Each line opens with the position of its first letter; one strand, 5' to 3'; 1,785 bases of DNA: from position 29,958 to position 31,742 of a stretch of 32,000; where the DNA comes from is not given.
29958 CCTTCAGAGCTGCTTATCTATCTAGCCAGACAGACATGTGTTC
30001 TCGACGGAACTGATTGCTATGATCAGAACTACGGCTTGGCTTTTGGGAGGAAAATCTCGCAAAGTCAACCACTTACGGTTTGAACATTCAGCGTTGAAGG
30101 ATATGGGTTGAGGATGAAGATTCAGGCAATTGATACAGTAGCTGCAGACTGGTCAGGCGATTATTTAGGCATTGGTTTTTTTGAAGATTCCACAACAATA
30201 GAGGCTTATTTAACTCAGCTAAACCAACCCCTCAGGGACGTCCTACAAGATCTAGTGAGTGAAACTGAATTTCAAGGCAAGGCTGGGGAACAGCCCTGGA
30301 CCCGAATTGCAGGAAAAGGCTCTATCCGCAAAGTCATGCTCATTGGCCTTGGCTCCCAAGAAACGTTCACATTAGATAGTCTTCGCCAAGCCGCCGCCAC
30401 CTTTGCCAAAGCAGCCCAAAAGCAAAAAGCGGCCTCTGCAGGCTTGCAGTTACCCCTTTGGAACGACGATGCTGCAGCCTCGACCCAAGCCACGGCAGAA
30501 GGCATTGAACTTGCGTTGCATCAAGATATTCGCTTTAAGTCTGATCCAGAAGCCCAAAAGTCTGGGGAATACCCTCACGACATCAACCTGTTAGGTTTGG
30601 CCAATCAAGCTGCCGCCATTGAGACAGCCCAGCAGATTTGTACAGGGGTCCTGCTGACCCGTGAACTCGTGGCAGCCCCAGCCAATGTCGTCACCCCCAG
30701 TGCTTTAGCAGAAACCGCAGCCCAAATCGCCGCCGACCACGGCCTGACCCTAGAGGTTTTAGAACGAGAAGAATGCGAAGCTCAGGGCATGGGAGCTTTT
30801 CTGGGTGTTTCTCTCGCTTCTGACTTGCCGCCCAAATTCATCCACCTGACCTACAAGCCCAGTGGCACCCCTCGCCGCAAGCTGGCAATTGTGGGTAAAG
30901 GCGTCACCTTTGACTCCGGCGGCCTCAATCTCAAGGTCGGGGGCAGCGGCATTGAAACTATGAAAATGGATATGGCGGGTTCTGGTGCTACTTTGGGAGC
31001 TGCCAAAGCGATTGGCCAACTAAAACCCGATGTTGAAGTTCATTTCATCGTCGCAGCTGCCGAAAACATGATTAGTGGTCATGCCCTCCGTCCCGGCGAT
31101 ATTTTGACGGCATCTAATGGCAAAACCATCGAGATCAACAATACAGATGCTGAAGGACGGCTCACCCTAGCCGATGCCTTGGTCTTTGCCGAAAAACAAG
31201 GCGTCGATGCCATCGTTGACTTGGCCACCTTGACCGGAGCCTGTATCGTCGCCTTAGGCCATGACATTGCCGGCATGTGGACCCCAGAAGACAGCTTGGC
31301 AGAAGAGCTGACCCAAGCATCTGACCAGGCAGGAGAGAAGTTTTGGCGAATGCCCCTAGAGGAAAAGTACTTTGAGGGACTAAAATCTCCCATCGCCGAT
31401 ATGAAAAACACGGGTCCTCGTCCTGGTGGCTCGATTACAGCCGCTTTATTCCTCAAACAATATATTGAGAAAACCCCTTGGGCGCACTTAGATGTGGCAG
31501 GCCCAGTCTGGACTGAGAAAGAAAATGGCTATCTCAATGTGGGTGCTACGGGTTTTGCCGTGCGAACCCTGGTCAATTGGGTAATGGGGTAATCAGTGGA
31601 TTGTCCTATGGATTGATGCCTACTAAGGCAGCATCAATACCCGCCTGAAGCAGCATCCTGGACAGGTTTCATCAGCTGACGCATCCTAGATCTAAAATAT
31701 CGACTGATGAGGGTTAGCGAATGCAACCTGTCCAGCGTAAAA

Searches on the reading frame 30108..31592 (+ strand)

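Call 3: search_protein_families(library=pfam, proteins=[window:30108-31592:+])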
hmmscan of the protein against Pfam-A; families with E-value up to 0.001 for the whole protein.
window:30108-31592:+ (494 aa): 2 families
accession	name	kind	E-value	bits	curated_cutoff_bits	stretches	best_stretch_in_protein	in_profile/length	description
PF00883.26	Peptidase_M17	-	2.5e-121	405.2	25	1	183-489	2-310/310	Cytosol aminopeptidase family, catalytic domain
PF02789.23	Peptidase_M17_N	-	2.5e-24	86.1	23.4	1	22-146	2-128/129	Cytosol aminopeptidase family, N-terminal domain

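Call 4: search_protein_families(library=ncbifam, proteins=[window:30108-31592:+])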
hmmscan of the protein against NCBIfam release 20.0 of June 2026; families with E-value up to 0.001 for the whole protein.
window:30108-31592:+ (494 aa): 13 families
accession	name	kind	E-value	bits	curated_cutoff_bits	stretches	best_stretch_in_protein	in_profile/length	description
NF002076.0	PRK00913.2-3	equivalog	3.2e-241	801.6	491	1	3-493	1-491/494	leucyl aminopeptidase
NF002083.0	PRK00913.3-5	equivalog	3.6e-142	474.8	468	1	22-491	20-486/492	leucyl aminopeptidase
NF002073.0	PRK00913.1-2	equivalog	1.6e-129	433.1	432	1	20-492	23-498/505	leucyl aminopeptidase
NF002074.0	PRK00913.1-4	equivalog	3.1e-125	418.8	415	1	13-493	11-491/496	leucyl aminopeptidase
NF002077.0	PRK00913.2-4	equivalog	5.3e-125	418.3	471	1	25-492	24-495/501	leucyl aminopeptidase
NF002075.0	PRK00913.2-2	equivalog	3.2e-111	372.7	468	1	20-489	23-493/502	leucyl aminopeptidase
NF002082.0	PRK00913.3-4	equivalog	5.4e-108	362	552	1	50-491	43-499/504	leucyl aminopeptidase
NF002081.0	PRK00913.3-3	equivalog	1.1e-101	341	485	1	85-492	64-478/485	leucyl aminopeptidase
NF002078.0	PRK00913.2-5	equivalog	8.4e-90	301.7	622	1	53-491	49-493/500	leucyl aminopeptidase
NF002072.0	PRK00913.1-1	equivalog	9.3e-90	301.6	826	1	164-492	167-492/502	leucyl aminopeptidase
NF002080.0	PRK00913.3-2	equivalog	5.2e-76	256.3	475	1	167-466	121-422/447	leucyl aminopeptidase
NF003450.0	PRK05015.1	equivalog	3.1e-71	240.3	437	1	175-493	101-426/429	aminopeptidase PepB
NF002079.0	PRK00913.3-1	equivalog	8.2e-68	229.2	1013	1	170-491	163-488/496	leucyl aminopeptidase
